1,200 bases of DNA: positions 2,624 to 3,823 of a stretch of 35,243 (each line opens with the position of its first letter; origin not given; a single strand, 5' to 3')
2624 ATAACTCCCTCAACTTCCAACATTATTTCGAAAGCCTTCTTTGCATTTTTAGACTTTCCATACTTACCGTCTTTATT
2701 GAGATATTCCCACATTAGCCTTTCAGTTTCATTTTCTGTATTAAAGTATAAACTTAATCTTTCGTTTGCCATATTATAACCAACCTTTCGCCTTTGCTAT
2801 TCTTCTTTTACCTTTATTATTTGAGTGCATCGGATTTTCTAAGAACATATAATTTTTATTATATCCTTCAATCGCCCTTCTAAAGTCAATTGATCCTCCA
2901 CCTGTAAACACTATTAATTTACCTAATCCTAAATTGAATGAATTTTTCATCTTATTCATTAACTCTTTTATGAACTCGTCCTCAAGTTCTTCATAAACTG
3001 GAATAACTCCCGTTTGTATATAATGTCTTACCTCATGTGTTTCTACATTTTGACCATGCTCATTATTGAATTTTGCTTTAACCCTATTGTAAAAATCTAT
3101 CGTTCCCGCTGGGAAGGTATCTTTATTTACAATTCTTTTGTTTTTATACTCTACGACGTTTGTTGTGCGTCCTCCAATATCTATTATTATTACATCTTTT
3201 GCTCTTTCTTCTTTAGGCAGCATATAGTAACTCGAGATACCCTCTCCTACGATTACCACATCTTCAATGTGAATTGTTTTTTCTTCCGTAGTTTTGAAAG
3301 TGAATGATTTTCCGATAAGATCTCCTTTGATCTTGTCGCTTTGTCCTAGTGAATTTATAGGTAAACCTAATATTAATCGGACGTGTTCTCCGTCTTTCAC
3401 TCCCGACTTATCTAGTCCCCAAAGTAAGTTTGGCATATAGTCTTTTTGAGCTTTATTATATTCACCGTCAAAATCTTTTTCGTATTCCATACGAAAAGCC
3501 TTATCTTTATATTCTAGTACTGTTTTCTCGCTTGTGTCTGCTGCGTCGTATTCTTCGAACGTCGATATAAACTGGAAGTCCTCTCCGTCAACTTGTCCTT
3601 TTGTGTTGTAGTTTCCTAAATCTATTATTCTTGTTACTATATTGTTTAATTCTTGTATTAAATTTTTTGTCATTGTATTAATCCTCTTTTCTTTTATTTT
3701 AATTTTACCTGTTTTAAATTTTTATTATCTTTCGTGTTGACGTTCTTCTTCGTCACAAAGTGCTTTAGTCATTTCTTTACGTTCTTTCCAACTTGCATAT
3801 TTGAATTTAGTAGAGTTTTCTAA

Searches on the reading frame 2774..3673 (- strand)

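Call 82: search_protein_families(library=phrogs, proteins=[window:2774-3673:-], max_evalue=0.00001)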
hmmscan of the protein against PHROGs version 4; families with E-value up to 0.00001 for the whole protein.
window:2774-3673:- (299 aa): 1 family
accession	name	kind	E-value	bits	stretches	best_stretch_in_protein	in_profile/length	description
phrog_691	-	DNA, RNA and nucleotide metabolism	2.6e-38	133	1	13-295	4-324/329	partition protein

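Call 83: search_protein_families(library=pfam, proteins=[window:2774-3673:-], max_evalue=0.01)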
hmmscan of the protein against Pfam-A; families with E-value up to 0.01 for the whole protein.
window:2774-3673:- (299 aa): 2 families
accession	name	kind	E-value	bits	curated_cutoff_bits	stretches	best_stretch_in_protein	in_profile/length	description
PF17989.7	ALP_N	-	9.7e-07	29.5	26.3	1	17-145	2-146/148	Actin like proteins N terminal domain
PF21522.3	MreB-like_C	-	2.2e-06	28.7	27.8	1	163-268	1-121/123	Archaeal actin homologue MreB-like, C-terminal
